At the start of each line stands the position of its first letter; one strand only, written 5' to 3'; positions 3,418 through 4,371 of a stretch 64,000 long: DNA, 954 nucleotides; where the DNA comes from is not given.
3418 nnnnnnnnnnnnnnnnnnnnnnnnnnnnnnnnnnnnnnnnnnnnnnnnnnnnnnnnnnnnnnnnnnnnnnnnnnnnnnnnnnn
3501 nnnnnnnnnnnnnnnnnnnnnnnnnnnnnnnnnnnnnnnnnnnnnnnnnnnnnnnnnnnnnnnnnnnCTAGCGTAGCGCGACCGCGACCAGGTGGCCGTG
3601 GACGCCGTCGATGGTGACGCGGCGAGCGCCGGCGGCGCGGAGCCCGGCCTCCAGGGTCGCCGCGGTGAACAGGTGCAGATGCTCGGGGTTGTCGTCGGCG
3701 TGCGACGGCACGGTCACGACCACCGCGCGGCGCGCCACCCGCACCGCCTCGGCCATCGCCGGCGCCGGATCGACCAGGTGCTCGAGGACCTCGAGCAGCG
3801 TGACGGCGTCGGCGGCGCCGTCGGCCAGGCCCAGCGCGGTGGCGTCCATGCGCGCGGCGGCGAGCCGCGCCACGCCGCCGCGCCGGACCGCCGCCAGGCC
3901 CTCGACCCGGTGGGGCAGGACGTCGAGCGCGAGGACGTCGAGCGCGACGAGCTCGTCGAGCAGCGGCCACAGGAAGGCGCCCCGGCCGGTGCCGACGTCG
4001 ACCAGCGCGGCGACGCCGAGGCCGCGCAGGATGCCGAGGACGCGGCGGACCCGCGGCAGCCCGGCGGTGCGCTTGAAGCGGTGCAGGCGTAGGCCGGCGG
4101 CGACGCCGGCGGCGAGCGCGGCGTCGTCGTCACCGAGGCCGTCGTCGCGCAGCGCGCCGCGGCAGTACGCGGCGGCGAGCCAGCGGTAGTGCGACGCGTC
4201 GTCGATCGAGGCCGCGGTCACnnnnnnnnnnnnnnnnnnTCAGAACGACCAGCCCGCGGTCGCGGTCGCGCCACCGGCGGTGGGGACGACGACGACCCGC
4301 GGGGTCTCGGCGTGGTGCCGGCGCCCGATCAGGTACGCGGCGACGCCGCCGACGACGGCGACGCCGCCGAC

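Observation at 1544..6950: RNA end-healing and sealing cassette (SAM methyltransferase - Rnl ligase - HD-Pnk) in a run of same-strand genes behind a Ser/Thr kinase and a TPR protein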

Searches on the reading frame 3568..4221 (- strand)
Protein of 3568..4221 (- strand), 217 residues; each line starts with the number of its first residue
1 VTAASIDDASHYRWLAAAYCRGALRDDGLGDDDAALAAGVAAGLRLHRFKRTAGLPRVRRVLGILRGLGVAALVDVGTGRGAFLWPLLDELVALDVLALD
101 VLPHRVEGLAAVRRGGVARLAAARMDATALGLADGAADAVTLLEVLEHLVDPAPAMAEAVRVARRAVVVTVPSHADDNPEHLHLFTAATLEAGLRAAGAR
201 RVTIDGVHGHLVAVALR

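Call 6: search_protein_families(library=pfam, proteins=[window:3568-4221:-], max_evalue=0.01)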
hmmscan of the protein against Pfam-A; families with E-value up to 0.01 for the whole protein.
window:3568-4221:- (217 aa): 5 families
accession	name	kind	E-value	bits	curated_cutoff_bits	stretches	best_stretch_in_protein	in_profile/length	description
PF08241.18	Methyltransf_11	-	3.3e-11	44.1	21.2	1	74-165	1-89/95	Methyltransferase domain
PF08242.18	Methyltransf_12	-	1.4e-08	35.8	30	1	74-163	1-92/98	Methyltransferase domain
PF13649.12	Methyltransf_25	-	5e-08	34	27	1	74-164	2-94/97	Methyltransferase domain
PF13489.12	Methyltransf_23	-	7.8e-08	32.7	27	1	71-198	24-158/164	Methyltransferase domain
PF13847.12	Methyltransf_31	-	5.6e-05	23.3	27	1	73-182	7-122/145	Methyltransferase domain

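Call 7: search_protein_families(library=ncbifam, proteins=[window:3568-4221:-], max_evalue=0.01)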
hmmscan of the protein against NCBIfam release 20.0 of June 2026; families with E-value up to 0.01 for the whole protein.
window:3568-4221:- (217 aa): 5 families
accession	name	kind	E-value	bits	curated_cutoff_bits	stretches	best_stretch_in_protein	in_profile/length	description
NF041255.1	mycofact_MftM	equivalog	3.2e-16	59.5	200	1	73-209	143-283/289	mycofactocin oligosaccharide methyltransferase MftM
TIGR04074.1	bacter_Hen1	equivalog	2.5e-06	26.3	340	1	57-174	270-396/462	3' terminal RNA ribose 2'-O-methyltransferase Hen1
NF045667.1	MTase_DVU1556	equivalog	4.6e-05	23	155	1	54-165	7-113/213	DVU_1556 family methyltransferase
TIGR01983.1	UbiG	equivalog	0.0054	16.1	102.95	1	71-164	51-144/228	bifunctional 2-polyprenyl-6-hydroxyphenol methylase/3-demethylubiquinol 3-O-methyltransferase UbiG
NF001241.0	PRK00216.1-2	equivalog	0.0061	16.2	327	1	117-172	93-148/231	demethylmenaquinone methyltransferase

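Call 32: search_solved_structures(query=window:3568-4221:-, max_evalue=0.01, show_alignments=1)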
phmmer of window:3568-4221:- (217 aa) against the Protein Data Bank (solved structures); distinct sequences matched with E-value up to 0.01: 0.

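Call 37: search_solved_structures(query=A2, max_evalue=1, show_alignments=3)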
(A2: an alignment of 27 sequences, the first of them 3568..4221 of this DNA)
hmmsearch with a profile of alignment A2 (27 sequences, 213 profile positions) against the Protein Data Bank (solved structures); distinct sequences matched with E-value up to 1: 90 (the best 60 are shown).
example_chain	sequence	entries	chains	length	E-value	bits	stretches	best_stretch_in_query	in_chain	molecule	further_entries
3bus_A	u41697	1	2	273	5e-09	39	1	58-160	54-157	Methyltransferase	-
3mgg_A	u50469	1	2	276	2.9e-08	36.5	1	67-159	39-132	Methyltransferase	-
3jwi_A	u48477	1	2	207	3e-08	36.4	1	48-174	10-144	Methyltransferase type 12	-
6uv6_A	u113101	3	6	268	4e-08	36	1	57-167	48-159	D-glucose O-methyltransferase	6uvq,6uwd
3jwg_A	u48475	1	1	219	4.7e-08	35.8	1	48-172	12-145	Methyltransferase type 12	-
3dh0_A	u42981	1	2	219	1.1e-07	34.6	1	66-203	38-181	SAM dependent methyltransferase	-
8ys9_A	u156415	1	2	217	1.5e-07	34.2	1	66-160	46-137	Phosphatidylethanolamine N-methyltransferase/phosphatidyl-N-methylethanolamine N-methyltra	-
8zc8_A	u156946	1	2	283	3e-07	33.2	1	65-160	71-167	MitM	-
21zq_A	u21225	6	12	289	3.1e-07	33.1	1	65-160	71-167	MitM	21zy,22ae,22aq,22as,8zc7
3htx_A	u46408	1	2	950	8.5e-07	31.7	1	45-150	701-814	HEN1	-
5gm1_A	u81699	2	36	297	8.7e-07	31.7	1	60-175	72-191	O-methylransferase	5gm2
3jwj_A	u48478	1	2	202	6e-06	28.9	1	52-169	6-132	Hen1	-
3jwh_A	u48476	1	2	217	6.7e-06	28.8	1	51-169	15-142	Hen1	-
4kdr_A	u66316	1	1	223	1.1e-05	28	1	63-157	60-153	3-demethylubiquinone-9 3-methyltransferase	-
5dpm_A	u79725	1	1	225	1.1e-05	28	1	63-157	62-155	Ubiquinone biosynthesis O-methyltransferase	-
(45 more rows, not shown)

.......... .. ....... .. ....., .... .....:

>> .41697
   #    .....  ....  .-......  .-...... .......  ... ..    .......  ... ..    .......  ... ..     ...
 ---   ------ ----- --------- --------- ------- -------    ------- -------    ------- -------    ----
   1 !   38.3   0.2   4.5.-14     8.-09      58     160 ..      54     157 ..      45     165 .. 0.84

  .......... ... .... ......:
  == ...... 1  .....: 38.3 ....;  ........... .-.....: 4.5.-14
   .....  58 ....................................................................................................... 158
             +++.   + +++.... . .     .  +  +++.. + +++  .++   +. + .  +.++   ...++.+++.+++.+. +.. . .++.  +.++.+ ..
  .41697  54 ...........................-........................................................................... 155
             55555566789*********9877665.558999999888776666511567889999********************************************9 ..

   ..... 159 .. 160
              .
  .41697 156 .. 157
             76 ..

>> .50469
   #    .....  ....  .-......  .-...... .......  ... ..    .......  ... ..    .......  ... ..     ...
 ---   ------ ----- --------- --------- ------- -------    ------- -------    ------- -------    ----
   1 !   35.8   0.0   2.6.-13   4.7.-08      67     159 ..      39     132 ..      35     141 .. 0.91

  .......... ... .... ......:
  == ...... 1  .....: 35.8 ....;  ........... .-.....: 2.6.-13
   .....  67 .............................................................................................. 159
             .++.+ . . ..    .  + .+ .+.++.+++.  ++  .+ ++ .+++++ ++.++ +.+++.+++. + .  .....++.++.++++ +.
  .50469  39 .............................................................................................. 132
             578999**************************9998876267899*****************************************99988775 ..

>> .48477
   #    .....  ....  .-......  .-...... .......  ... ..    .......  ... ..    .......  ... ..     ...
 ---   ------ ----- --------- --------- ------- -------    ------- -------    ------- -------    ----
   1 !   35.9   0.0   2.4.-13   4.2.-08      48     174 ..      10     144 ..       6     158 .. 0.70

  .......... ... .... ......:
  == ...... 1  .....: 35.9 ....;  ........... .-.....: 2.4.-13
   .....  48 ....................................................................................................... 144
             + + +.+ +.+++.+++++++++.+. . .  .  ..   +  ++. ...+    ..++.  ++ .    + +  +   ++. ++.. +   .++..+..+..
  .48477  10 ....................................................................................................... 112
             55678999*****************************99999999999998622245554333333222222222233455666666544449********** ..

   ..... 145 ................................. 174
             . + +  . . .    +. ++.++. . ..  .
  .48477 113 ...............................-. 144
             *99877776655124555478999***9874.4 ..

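Call 38: find_homologous_proteins(query=window:3568-4221:-, max_evalue=0.001)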
Query window:3568-4221:- (217 aa): 1530 proteins with E <= 0.001 among 8000 candidates; the best 120 are listed.
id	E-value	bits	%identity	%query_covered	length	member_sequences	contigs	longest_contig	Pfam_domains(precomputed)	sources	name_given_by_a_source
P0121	9.8e-127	439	100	100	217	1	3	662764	PF13489.13,PF13649.13,PF08241.19,PF08242.19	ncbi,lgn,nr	ncbi:MAG: methyltransferase domain-containing protein [Kofleriaceae bacterium]|nr:methyltransferase 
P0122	4.8e-85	303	74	98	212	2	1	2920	PF13489.13,PF13649.13,PF08241.19,PF08242.19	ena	-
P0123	1.5e-84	301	74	98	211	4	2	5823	PF13489.13,PF13649.13,PF08241.19,PF08242.19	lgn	-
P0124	2.0e-84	301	74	98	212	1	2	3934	PF13489.13,PF13649.13,PF08241.19,PF08242.19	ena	-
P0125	1.8e-83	297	73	98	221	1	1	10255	PF13489.13,PF13649.13,PF08241.19,PF08242.19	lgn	-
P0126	4.5e-83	296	70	98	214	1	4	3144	PF13489.13,PF13649.13,PF08241.19,PF08242.19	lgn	-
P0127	9.3e-83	295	72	98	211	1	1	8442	PF13847.13,PF13489.13,PF13649.13,PF08241.19,PF08242.19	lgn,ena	-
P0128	1.1e-82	295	71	98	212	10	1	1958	PF13847.13,PF13489.13,PF13649.13,PF08241.19,PF08242.19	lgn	-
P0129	1.0e-81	292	72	98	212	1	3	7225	PF13847.13,PF13489.13,PF13649.13,PF08241.19,PF08242.19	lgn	-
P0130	1.7e-81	291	69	99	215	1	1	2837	PF13489.13,PF13649.13,PF08241.19,PF08242.19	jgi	jgi:SAM-dependent methyltransferase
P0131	7.0e-81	289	71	80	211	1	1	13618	PF13847.13,PF13489.13,PF13649.13,PF08241.19,PF08242.19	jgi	-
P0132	7.5e-81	289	72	97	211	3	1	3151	PF13847.13,PF13489.13,PF13649.13,PF08241.19,PF08242.19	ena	-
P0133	1.4e-80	288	69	98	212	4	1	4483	PF13847.13,PF13489.13,PF13649.13,PF08241.19,PF08242.19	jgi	-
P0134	2.1e-80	288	69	86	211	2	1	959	PF13847.13,PF13489.13,PF13649.13,PF08241.19,PF08242.19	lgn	-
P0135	3.1e-80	287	71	98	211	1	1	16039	PF13847.13,PF13489.13,PF13649.13,PF08241.19,PF08242.19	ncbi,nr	ncbi:MAG TPA: class I SAM-dependent methyltransferase [Kofleriaceae bacterium]|nr:class I SAM-depend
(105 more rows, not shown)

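Call 52: predict_structure(alignment_id=A3)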
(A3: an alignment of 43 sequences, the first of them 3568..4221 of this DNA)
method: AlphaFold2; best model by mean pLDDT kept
length: 217 residues; sequences in the alignment: 43
mean_pLDDT: 94.9   pTM: 0.91
mean pLDDT of the five models: 94.9, 94.8, 94.5, 94.0, 93.6
residues with pLDDT >= 90: 196; 70-90: 17; 50-70: 2; < 50: 2
segments of 3 or more residues with pLDDT < 50: none
pLDDT, mean of each block of 10 residues (from residue 1): 70 96 90 95 94 95 98 92 95 97 96 97 97 98 97 98 99 93 97 99 97 98
secondary structure, 60 per line:
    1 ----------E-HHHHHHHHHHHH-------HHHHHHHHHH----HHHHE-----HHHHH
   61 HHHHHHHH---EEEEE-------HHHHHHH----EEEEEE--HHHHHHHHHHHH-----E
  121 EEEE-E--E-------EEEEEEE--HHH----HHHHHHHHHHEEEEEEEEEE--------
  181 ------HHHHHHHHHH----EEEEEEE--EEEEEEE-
elements in order: H13-24 H32-41 H46-49 H56-68 E72-76 H84-90 E95-100 H103-114 E120-124 E137-143 H153-162 E163-172 H187-196 E201-207 E210-216

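Call 56: fold_search(model_id=the predicted structure, library=pdb)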
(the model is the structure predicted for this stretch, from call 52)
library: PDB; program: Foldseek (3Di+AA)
matches with E <= 10: 1965; with E <= 0.001: 873
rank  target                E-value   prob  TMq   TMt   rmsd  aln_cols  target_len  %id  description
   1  6uvq_A                7.4e-10  1.00  0.62  0.53   6.2       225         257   17  Crystal structure of Apo AtmM (released 2020-11-25)
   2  8rxg                  8.3e-10  1.00  0.63  0.42  12.5       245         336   16  Crystal structure of alpha-keto C-methyl transferase SgvM bound to SAM (released 2024-07-24)
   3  8ftv                  8.3e-10  1.00  0.60  0.40  11.6       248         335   15  SgvM methyltransferase triple variant (M144V/F329V/T331A) with SAH and 2-oxo-4-phenylbutanoic acid (released 2023-11-01)
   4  6uv6_C                9.3e-10  1.00  0.58  0.48   6.2       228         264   18  AtmM with bound rebeccamycin analogue (released 2020-11-25)
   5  8ftr                  9.3e-10  1.00  0.61  0.41  12.5       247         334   16  SgvM methyltransferase with MTA and alpha-ketoleucine (released 2023-11-01)
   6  8fts                  1.3e-09  1.00  0.59  0.40  11.6       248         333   16  SgvM methyltransferase with SAH and alpha-ketoleucine (released 2023-11-01)
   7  3bus_B                1.4e-09  1.00  0.57  0.52   6.4       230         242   17  Crystal Structure of RebM (released 2008-03-25)
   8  6uv6_A                1.7e-09  1.00  0.58  0.48   6.6       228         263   18  AtmM with bound rebeccamycin analogue (released 2020-11-25)
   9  8rxf                  1.8e-09  1.00  0.63  0.42  12.6       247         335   16  Crystal structure of S-SAD phased alpha-keto C-methyl transferase SgvM bound to ketoleucine (released 2024-07-03)
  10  8rpr                  1.9e-09  1.00  0.62  0.41  12.8       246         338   15  Crystal Structure of SgvM methyltransferase in complex with alpha-ketoleucine and Zn2+ ion (released 2024-07-24)
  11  3dh0_A                2.0e-09  1.00  0.62  0.71   3.1       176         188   22  Crystal structure of a SAM dependent methyltransferase from Aquifex aeolicus (released 2008-07-15)
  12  5f8e_C                2.7e-09  1.00  0.60  0.37   3.6       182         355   16  Rv2258c-SAH (released 2016-06-29)
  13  2r3s_A                3.6e-09  1.00  0.61  0.41   3.9       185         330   16  CRYSTAL STRUCTURE OF A PUTATIVE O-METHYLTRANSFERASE (NPUN_R0239) FROM NOSTOC PUNCTIFORME PCC 73102 AT 2.15 A RESOLUTIO (released 2007-09-11)
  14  8tjj_A                4.1e-09  1.00  0.61  0.43  12.7       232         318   18  SAM-dependent methyltransferase RedM bound to SAM (released 2023-12-13)
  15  4pne_B                4.4e-09  1.00  0.59  0.48   6.1       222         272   20  Crystal Structure of the [4+2]-Cyclase SpnF (released 2015-02-18)
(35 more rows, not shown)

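Call 75: search_protein_representatives(alignment_id=A3)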
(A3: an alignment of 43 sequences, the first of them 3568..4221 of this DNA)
Query: 43 sequences, 212 profile positions. Proteins with E-value up to 0.001 (for the whole library): 11055; up to 1e-10: 628; up to 1e-30: 215. The best 150 are listed.
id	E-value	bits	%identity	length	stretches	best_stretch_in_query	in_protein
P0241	2.6e-87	308.2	-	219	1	5-211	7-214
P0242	1.4e-80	286.2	-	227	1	3-211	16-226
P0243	1.0e-75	270.3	-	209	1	7-211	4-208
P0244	3.8e-74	265.2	-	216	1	5-210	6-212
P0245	4.8e-73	261.6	-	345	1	5-210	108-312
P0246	6.0e-72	258.0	-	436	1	4-210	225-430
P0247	3.8e-71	255.4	-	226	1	4-211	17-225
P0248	1.8e-69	249.9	-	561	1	7-210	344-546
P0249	2.7e-69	249.3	-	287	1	3-209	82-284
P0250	1.2e-67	244.0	-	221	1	7-208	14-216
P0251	1.0e-66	240.9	-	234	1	25-211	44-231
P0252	2.0e-66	240.0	-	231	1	13-210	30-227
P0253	5.8e-66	238.5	-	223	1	7-210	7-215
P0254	4.7e-65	235.5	-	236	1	7-211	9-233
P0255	1.1e-64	234.2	-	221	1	6-210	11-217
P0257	4.4e-64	232.3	-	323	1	26-210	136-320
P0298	2.2e-53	197.3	-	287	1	30-210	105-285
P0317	1.1e-48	181.9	-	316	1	8-211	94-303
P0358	4.2e-42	160.5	-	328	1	23-208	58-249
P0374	3.0e-39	151.2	-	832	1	8-154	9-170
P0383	3.2e-38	147.8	-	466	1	7-199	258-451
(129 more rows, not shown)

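Call 76: search_protein_families(library=pfam, proteins=[P0245, P0246, P0248, P0257, P0317, P0358, P0374, P0383, P0249, P0298], max_evalue=0.0001)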
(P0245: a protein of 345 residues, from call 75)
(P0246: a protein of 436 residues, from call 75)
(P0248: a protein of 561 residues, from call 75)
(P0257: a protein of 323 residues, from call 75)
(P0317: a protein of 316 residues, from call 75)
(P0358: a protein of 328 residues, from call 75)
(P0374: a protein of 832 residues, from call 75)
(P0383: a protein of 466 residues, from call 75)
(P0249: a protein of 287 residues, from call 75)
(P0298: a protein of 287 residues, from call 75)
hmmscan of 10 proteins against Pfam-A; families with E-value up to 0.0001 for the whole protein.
P0245 (345 aa): 6 families
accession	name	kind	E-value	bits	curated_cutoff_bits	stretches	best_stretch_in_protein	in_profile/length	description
PF13489.12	Methyltransf_23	-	3.3e-14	53.4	27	1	161-300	16-163/164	Methyltransferase domain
PF08241.18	Methyltransf_11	-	1.1e-12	48.9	21.2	1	171-261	1-88/95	Methyltransferase domain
PF13649.12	Methyltransf_25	-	5.2e-12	46.7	27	1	171-260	2-93/97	Methyltransferase domain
PF13847.12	Methyltransf_31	-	7.7e-12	45.5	27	1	169-279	6-122/145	Methyltransferase domain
PF08242.18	Methyltransf_12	-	5.5e-11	43.5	30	1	171-259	1-91/98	Methyltransferase domain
PF07021.18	MetW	-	7.1e-05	23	21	0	169-266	16-108/193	Methionine biosynthesis protein MetW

P0246 (436 aa): 5 families
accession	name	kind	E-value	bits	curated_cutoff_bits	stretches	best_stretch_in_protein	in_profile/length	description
PF08241.18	Methyltransf_11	-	3e-11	44.2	21.2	1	289-379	1-88/95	Methyltransferase domain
PF13649.12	Methyltransf_25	-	1.8e-09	38.6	27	1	289-379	2-94/97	Methyltransferase domain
PF08242.18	Methyltransf_12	-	4.2e-09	37.5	30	1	289-377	1-91/98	Methyltransferase domain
PF13489.12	Methyltransf_23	-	2e-08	34.6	27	1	282-379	20-109/164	Methyltransferase domain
PF13847.12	Methyltransf_31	-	2.1e-06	28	27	1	286-398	5-123/145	Methyltransferase domain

P0248 (561 aa): 8 families
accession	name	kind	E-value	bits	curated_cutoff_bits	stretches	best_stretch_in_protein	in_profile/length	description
PF09414.15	RNA_ligase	-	1.9e-18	67.7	27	1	31-213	2-160/171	RNA ligase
PF13489.12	Methyltransf_23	-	6.3e-15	55.7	27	1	395-534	15-163/164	Methyltransferase domain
PF08241.18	Methyltransf_11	-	5.4e-13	49.8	21.2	1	405-495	1-88/95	Methyltransferase domain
PF08242.18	Methyltransf_12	-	1.5e-11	45.3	30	1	405-492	1-90/98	Methyltransferase domain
PF13649.12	Methyltransf_25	-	2.2e-11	44.7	27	1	405-494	2-93/97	Methyltransferase domain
PF13847.12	Methyltransf_31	-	7.3e-10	39.1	27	1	403-514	6-123/145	Methyltransferase domain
PF08003.17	Methyltransf_9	-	6.5e-07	29.1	23.8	1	390-483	105-198/315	Protein of unknown function (DUF1698)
PF18043.6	T4_Rnl2_C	-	2.2e-05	25.1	27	1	260-327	14-79/82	T4 RNA ligase 2 C-terminal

P0257 (323 aa): 5 families
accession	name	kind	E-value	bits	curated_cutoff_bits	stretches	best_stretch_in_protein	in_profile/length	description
PF08241.18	Methyltransf_11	-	1.4e-13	51.7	21.2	1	179-272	1-91/95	Methyltransferase domain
PF13489.12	Methyltransf_23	-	2.9e-12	47.1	27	1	171-301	19-156/164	Methyltransferase domain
PF13649.12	Methyltransf_25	-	1.9e-11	44.9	27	1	179-267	2-92/97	Methyltransferase domain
PF08242.18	Methyltransf_12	-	1.7e-10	41.9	30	1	179-269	1-93/98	Methyltransferase domain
PF13847.12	Methyltransf_31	-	2e-07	31.2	27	1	178-277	7-110/145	Methyltransferase domain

P0317 (316 aa): 6 families
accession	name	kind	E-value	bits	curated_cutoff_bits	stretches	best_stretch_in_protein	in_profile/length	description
PF13489.12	Methyltransf_23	-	5.4e-14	52.7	27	1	139-268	11-128/164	Methyltransferase domain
PF08241.18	Methyltransf_11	-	1.3e-12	48.6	21.2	1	153-251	1-88/95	Methyltransferase domain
PF08242.18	Methyltransf_12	-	2.8e-11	44.5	30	1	153-250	1-92/98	Methyltransferase domain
PF13649.12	Methyltransf_25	-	4.1e-11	43.9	27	1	153-251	2-94/97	Methyltransferase domain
PF13847.12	Methyltransf_31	-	6.7e-07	29.5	27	1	150-256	5-107/145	Methyltransferase domain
PF07021.18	MetW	-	1.4e-05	25.3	21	1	151-259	16-110/193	Methionine biosynthesis protein MetW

P0358 (328 aa): 6 families
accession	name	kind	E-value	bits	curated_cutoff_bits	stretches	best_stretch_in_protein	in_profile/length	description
PF08241.18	Methyltransf_11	-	2.3e-10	41.4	21.2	1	108-199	2-88/95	Methyltransferase domain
PF08242.18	Methyltransf_12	-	3.1e-09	37.9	30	1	108-197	2-91/98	Methyltransferase domain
PF13649.12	Methyltransf_25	-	5.3e-09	37.1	27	1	106-198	1-93/97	Methyltransferase domain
PF13489.12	Methyltransf_23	-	3.7e-08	33.7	27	1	99-237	19-162/164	Methyltransferase domain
PF13847.12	Methyltransf_31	-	1.5e-06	28.4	27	1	104-206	5-109/145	Methyltransferase domain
PF07021.18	MetW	-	6.5e-05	23.1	21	0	104-207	15-110/193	Methionine biosynthesis protein MetW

P0374 (832 aa): 5 families
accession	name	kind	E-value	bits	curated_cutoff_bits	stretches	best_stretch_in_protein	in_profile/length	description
PF13489.12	Methyltransf_23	-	1.1e-08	35.5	27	1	79-166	21-100/164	Methyltransferase domain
PF13649.12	Methyltransf_25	-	3.5e-08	34.4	27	1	85-171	2-90/97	Methyltransferase domain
PF08241.18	Methyltransf_11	-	6.1e-08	33.6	21.2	1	85-170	1-83/95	Methyltransferase domain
PF08242.18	Methyltransf_12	-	2e-07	32.1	30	1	85-172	1-90/98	Methyltransferase domain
PF09414.15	RNA_ligase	-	8.8e-07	29.7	27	1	269-303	2-33/171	RNA ligase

P0383 (466 aa): 5 families
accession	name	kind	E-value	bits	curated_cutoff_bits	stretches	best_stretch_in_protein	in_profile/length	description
PF08241.18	Methyltransf_11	-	2.1e-14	54.3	21.2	1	320-410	1-87/95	Methyltransferase domain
PF13649.12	Methyltransf_25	-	4.5e-13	50.2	27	1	320-410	2-93/97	Methyltransferase domain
PF08242.18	Methyltransf_12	-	1.8e-10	41.9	30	1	320-409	1-91/98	Methyltransferase domain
PF13489.12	Methyltransf_23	-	4e-10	40.1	27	1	313-408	20-106/164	Methyltransferase domain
PF13847.12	Methyltransf_31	-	2.3e-06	27.8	27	1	318-411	6-102/145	Methyltransferase domain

P0249 (287 aa): 6 families
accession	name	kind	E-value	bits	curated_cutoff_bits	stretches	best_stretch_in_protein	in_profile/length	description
PF08241.18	Methyltransf_11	-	7.9e-13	49.3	21.2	1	148-237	1-87/95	Methyltransferase domain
PF13649.12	Methyltransf_25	-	1.5e-12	48.5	27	1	147-236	1-92/97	Methyltransferase domain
PF08242.18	Methyltransf_12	-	9.8e-10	39.5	30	1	148-237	1-92/98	Methyltransferase domain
PF13489.12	Methyltransf_23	-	2.1e-09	37.7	27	1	141-268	20-154/164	Methyltransferase domain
PF13847.12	Methyltransf_31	-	1.1e-08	35.3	27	1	146-256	6-122/145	Methyltransferase domain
PF07021.18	MetW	-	1.3e-05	25.4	21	1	145-243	15-108/193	Methionine biosynthesis protein MetW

P0298 (287 aa): 5 families
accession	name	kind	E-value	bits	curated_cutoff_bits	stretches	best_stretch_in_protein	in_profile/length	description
PF13649.12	Methyltransf_25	-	7.8e-11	43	27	1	144-234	2-94/97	Methyltransferase domain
PF13489.12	Methyltransf_23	-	9.6e-10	38.9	27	1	138-246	21-123/164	Methyltransferase domain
PF08241.18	Methyltransf_11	-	1.3e-09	38.9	21.2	1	144-234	1-88/95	Methyltransferase domain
PF08242.18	Methyltransf_12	-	4.2e-09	37.5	30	1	144-230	1-89/98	Methyltransferase domain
PF13847.12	Methyltransf_31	-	3.1e-06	27.4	27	1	142-239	6-107/145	Methyltransferase domain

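Call 78: search_protein_families(library=padloc, proteins=[window:3568-4221:-], max_evalue=0.001)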
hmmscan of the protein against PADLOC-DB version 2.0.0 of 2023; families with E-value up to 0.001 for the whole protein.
window:3568-4221:- (217 aa): 1 family
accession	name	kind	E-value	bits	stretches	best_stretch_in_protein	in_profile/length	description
PDLC04134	mad2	-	0.00014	18.8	1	72-166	294-385/492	mads_2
